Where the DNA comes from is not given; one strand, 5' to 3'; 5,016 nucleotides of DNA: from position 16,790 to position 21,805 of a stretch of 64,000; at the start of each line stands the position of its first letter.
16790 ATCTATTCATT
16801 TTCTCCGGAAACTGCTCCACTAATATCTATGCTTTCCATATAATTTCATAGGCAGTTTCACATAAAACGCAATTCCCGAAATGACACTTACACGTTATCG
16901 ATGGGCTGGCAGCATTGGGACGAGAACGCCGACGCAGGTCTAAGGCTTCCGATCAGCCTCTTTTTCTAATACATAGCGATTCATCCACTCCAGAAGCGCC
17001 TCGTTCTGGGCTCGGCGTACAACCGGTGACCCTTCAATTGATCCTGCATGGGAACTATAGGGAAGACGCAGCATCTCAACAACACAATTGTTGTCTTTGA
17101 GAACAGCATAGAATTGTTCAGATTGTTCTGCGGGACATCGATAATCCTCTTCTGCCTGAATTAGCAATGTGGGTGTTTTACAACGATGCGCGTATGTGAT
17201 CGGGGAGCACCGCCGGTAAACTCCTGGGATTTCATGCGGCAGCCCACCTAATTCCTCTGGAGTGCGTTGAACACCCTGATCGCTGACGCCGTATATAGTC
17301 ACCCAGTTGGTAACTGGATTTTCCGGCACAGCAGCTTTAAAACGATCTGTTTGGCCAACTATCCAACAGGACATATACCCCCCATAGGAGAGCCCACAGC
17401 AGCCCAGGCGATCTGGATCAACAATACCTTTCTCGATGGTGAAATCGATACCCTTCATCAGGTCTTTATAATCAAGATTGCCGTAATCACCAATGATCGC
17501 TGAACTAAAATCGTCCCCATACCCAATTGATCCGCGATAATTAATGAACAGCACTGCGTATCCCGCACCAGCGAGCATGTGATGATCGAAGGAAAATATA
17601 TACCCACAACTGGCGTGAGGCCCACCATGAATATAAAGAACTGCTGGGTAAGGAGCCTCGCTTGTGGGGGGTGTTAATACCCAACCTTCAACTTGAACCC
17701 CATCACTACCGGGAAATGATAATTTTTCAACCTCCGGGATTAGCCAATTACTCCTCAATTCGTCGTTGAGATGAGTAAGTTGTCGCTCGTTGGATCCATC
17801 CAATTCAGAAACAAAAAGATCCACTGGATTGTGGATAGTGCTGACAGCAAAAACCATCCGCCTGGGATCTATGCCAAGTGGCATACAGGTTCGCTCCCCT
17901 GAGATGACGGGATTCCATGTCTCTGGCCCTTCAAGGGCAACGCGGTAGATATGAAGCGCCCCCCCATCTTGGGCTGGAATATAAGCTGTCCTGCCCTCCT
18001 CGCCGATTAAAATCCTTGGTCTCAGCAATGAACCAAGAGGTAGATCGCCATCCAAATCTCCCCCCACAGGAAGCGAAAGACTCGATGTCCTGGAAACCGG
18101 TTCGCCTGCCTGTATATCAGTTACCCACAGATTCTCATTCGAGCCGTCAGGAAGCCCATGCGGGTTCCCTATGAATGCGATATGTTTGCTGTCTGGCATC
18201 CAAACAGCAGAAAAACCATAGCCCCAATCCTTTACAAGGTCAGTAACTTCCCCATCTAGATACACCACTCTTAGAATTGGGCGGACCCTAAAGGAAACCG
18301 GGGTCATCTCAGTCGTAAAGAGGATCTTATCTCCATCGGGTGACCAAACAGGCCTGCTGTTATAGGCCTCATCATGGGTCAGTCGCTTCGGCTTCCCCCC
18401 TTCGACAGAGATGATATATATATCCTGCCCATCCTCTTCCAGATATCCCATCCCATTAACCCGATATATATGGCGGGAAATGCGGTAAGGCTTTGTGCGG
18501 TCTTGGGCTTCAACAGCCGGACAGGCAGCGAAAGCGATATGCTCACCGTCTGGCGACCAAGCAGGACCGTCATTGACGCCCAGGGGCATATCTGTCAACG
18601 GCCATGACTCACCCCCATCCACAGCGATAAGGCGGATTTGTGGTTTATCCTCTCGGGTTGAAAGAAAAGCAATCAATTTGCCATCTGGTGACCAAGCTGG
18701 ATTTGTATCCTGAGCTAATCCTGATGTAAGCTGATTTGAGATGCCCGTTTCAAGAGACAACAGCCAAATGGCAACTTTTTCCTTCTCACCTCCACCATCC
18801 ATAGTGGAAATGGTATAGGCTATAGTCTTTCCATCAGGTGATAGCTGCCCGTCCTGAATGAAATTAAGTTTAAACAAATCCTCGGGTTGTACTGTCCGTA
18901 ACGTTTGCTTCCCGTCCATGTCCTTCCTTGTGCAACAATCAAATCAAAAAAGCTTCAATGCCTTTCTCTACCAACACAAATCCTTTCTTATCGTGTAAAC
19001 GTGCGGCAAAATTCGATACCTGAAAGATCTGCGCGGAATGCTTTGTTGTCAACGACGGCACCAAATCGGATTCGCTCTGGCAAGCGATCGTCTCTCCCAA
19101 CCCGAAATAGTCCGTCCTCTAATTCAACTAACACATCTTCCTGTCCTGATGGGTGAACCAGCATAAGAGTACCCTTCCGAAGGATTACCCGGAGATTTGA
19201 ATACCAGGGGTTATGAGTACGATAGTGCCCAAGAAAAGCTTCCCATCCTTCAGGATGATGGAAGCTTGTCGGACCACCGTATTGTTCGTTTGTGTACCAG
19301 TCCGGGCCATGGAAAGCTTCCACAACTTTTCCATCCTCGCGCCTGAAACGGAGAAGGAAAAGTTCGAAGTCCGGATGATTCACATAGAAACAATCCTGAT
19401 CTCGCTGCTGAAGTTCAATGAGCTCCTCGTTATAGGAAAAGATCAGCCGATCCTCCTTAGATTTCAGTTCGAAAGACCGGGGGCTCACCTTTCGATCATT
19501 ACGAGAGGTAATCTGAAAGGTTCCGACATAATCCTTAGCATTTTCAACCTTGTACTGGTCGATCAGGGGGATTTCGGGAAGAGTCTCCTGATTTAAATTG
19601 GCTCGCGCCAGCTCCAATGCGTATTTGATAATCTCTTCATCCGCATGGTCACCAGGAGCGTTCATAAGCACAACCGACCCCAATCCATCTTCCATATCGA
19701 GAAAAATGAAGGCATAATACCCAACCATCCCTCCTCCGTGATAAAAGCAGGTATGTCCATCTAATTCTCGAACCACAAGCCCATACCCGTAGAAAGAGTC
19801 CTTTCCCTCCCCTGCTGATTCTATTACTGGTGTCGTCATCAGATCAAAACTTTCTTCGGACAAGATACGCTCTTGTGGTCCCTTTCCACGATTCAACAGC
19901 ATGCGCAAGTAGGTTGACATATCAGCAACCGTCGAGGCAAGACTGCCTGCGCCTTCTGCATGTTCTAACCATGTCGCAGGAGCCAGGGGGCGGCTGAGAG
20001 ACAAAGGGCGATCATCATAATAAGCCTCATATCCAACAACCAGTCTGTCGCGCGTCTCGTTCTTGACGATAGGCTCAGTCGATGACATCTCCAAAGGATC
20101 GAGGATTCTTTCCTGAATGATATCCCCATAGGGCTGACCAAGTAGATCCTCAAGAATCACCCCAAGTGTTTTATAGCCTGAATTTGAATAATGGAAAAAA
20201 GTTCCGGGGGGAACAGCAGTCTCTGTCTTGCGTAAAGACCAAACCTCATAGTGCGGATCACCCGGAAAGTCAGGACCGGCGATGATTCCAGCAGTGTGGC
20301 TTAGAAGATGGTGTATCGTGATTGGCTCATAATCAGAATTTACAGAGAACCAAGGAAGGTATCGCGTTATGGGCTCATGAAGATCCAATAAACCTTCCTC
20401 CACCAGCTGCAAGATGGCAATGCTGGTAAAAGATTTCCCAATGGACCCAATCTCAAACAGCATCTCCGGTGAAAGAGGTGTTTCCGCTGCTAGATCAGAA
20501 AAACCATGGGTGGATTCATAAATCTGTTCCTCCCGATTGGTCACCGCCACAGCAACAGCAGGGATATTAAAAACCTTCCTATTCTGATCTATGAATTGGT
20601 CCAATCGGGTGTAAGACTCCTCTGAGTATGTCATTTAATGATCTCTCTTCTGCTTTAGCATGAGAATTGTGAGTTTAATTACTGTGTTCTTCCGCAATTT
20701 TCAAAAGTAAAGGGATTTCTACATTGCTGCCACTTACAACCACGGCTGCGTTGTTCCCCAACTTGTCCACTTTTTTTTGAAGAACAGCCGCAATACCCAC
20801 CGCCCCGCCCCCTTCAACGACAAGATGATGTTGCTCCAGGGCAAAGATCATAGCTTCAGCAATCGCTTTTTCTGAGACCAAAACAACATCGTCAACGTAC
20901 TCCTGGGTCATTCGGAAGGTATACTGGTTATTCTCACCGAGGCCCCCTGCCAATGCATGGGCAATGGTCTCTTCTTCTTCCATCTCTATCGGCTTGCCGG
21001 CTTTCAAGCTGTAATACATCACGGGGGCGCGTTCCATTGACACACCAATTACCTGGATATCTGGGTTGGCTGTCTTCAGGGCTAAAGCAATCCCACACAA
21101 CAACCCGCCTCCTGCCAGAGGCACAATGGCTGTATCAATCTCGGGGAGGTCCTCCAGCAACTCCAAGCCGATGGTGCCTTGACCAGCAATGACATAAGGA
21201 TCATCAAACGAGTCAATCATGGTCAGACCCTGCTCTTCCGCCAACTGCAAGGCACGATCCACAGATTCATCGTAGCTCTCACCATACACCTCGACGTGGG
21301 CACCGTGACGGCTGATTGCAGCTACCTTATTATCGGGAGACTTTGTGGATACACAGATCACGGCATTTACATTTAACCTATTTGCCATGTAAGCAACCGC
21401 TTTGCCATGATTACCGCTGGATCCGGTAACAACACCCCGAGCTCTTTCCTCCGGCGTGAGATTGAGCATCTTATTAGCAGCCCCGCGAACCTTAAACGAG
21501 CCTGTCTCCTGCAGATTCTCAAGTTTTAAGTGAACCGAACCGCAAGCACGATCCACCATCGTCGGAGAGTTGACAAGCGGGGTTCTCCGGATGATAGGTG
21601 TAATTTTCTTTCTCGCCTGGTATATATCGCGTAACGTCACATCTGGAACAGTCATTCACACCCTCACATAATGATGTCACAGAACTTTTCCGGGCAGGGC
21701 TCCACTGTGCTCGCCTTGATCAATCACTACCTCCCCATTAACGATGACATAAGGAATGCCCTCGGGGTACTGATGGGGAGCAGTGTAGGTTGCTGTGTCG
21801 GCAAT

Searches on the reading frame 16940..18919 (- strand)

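Call 3: search_protein_families(library=pfam, proteins=[window:16940-18919:-])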
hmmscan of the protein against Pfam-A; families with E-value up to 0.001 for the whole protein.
window:16940-18919:- (659 aa): 10 families
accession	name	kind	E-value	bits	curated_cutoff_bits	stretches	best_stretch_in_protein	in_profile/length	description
PF00326.27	Peptidase_S9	-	5.1e-47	160.6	22.6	1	442-650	3-210/213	Prolyl oligopeptidase family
PF07676.18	PD40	-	5.3e-28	96.8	20.9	2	63-95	3-36/38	WD40-like Beta Propeller Repeat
PF20434.5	BD-FAE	-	1.8e-11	44.4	26.8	1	416-606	5-214/215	BD-FAE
PF02129.25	Peptidase_S15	-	7.4e-09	36.1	23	1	406-556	1-148/262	X-Pro dipeptidyl-peptidase (S15 family)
PF00930.27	DPPIV_N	-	1.1e-07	31.3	22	0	52-132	26-119/354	Dipeptidyl peptidase IV (DPP IV) N-terminal region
PF05448.18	AXE1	-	8.5e-07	28.5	21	1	396-535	55-208/321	Acetyl xylan esterase (AXE1)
PF01738.24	DLH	-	5e-05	23.4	21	1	448-638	36-202/217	Dienelactone hydrolase family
PF12740.14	PETase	-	0.00013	21.9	28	0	447-536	75-158/263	PET hydrolase-like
PF25174.1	Beta-prop_THOC3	-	0.00014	21.4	305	0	48-131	70-147/272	THOC3 beta-propeller domain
PF12146.15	Hydrolase_4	-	0.0003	20.6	27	0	577-612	187-222/239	Serine aminopeptidase, S33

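Call 4: search_protein_families(library=ncbifam, proteins=[window:16940-18919:-])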
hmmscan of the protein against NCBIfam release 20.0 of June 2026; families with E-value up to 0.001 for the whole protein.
window:16940-18919:- (659 aa): 7 families
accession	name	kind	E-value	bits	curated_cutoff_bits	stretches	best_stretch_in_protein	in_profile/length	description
NF053518.1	DipepPtdsDpp5Prph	equivalog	2.7e-64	217.8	900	3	306-625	306-632/655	dipeptidyl-peptidase Dpp5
NF033523.0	lasso_peptidase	equivalog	1.9e-38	132.6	400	2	358-647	339-634/638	Atxe2 family lasso peptide isopeptidase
TIGR02800.1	propeller_TolB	equivalog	4e-33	115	343.15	2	25-131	241-340/418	Tol-Pal system beta propeller repeat protein TolB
NF002183.0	PRK01029.1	equivalog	2.9e-17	62.9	405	2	12-137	272-394/429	Tol-Pal system protein TolB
NF047920.1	lactonase_UilS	equivalog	9.8e-06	25.5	400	0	418-528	18-123/285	UilS family quorum-quenching N-acyl-homoserine lactonase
NF003124.0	PRK04043.1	equivalog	6.1e-05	22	428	0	44-105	344-404/419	Tol-Pal system protein TolB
NF052354.1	EstLipQMycob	equivalog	0.00084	18.1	700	0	565-628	314-378/418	esterase LipQ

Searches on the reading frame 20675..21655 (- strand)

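Call 11: search_protein_families(library=pfam, proteins=[window:20675-21655:-])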
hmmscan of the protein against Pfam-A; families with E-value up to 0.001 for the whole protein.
window:20675-21655:- (326 aa): 1 family
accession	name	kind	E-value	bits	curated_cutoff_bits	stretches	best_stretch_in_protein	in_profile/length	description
PF00291.31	PALP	-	4.3e-79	266.4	35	1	18-307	1-291/295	Pyridoxal-phosphate dependent enzyme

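Call 97: search_protein_families(library=ncbifam, proteins=[window:20675-21655:-], max_evalue=1e-10)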
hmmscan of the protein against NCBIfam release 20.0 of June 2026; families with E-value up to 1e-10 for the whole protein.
window:20675-21655:- (326 aa): 33 families (the best 25 are shown)
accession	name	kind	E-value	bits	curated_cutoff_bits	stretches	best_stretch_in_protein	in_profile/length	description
NF005680.0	PRK07476.1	equivalog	1e-120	402.6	413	1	5-323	4-322/326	hydroxyectoine utilization dehydratase EutB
TIGR02991.1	ectoine_eutB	equivalog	1.2e-109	366.1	413.35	1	6-320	1-314/317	hydroxyectoine utilization dehydratase EutB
TIGR01127.1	ilvA_1Cterm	equivalog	4.9e-97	325.3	378.75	1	25-321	1-295/380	threonine ammonia-lyase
NF005292.0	PRK06815.1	equivalog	8.5e-94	314.2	371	1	9-321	6-317/320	threonine/serine dehydratase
NF005600.0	PRK07334.1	equivalog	8.1e-91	304.6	496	1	5-320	9-320/408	threonine ammonia-lyase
NF006389.0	PRK08638.1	equivalog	3.1e-89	299.2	453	1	6-321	9-324/333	bifunctional threonine ammonia-lyase/L-serine ammonia-lyase TdcB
NF005454.0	PRK07048.1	equivalog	5.4e-77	259.1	452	1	5-319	6-318/324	threo-3-hydroxy-L-aspartate ammonia-lyase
NF006674.0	PRK09224.1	subfamily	5.6e-74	249.7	577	1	9-322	12-324/508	threonine ammonia-lyase IlvA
NF006094.0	PRK08246.1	subfamily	6.7e-73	245.8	331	1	7-313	6-305/310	serine/threonine dehydratase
TIGR01124.1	ilvA_2Cterm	equivalog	4.1e-72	243.4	411.3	1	18-322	11-316/499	threonine ammonia-lyase, biosynthetic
NF009130.0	PRK12483.1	subfamily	8.9e-70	235.7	801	1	18-322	31-336/521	threonine ammonia-lyase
NF006390.0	PRK08639.1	equivalog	7.4e-69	232.7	421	1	6-322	7-325/418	threonine ammonia-lyase IlvA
NF045641.2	BHydaspDhtseBhcB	equivalog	2.3e-68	230.6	550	1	7-314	3-307/312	beta-hydroxyaspartate dehydratase BhcB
TIGR02079.1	THD1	equivalog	1.2e-65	221.9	440.55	1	10-319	2-314/410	threonine ammonia-lyase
NF004771.0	PRK06110.1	equivalog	2e-58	198.1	317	1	7-320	4-315/323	threonine dehydratase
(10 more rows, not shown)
